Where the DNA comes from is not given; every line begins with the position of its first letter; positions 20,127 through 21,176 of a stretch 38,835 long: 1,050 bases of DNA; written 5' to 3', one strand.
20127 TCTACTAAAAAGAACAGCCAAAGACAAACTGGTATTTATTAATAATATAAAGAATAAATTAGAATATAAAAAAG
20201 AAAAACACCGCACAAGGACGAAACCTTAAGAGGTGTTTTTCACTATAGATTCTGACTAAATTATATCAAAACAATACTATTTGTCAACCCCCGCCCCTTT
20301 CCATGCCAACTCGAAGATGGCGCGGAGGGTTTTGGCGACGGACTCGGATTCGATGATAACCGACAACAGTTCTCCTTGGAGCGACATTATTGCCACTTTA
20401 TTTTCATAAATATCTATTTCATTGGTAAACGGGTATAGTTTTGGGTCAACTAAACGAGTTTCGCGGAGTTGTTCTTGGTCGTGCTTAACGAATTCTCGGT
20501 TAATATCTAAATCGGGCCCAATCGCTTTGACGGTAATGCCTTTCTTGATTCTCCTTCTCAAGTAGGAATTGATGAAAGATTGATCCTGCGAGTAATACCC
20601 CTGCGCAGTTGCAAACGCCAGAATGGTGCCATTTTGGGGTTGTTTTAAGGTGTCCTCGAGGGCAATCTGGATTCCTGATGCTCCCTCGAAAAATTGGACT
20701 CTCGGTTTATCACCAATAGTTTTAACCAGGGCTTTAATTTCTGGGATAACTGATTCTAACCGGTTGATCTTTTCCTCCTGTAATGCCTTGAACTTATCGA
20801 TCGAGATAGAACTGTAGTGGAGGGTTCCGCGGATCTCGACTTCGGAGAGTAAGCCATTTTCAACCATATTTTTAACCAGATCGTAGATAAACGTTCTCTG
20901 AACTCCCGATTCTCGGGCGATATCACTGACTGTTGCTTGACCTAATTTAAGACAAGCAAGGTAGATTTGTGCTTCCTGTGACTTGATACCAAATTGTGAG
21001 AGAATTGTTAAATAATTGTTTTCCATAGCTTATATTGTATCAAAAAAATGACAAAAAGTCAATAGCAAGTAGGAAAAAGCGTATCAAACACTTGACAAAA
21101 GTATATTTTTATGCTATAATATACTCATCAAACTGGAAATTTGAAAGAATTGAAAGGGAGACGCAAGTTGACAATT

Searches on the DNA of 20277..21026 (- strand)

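Call 68: search_rna_families(sources=[L012, L013, L121, L123, L027], threshold=evalue, max_evalue=1)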
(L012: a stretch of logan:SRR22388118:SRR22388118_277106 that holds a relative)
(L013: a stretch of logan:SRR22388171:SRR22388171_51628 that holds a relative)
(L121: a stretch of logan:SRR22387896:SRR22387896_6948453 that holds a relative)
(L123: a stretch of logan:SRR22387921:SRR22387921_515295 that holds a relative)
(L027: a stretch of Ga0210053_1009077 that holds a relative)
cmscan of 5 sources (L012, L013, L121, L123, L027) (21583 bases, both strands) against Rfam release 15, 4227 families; matches with E-value up to 1: 5.
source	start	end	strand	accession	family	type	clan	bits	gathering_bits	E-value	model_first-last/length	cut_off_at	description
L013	1347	1433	+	RF02822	Srn266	Gene; sRNA;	-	27.9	63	0.91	1-112/112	no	Streptococcus RNA 266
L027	6054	6102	-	RF01813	rdlD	Gene; antitoxin;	-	27.7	50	0.063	1-66/66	no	rdlD antitoxin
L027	6052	6131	-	RF00506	Thr_leader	Cis-reg; leader;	-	25.3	55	0.57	1-118/118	no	Threonine operon leader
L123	638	751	+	RF02424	Bp2_287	Gene; sRNA;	-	22.3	70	0.26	1-174/174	no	Burkholderia sRNA Bp2_Cand287_SIPHT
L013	1369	1509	-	RF02634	EF3314_EF3315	Gene; sRNA;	-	21.3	100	0.47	1-141/141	no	Enterococcus sRNA EF3314_EF3315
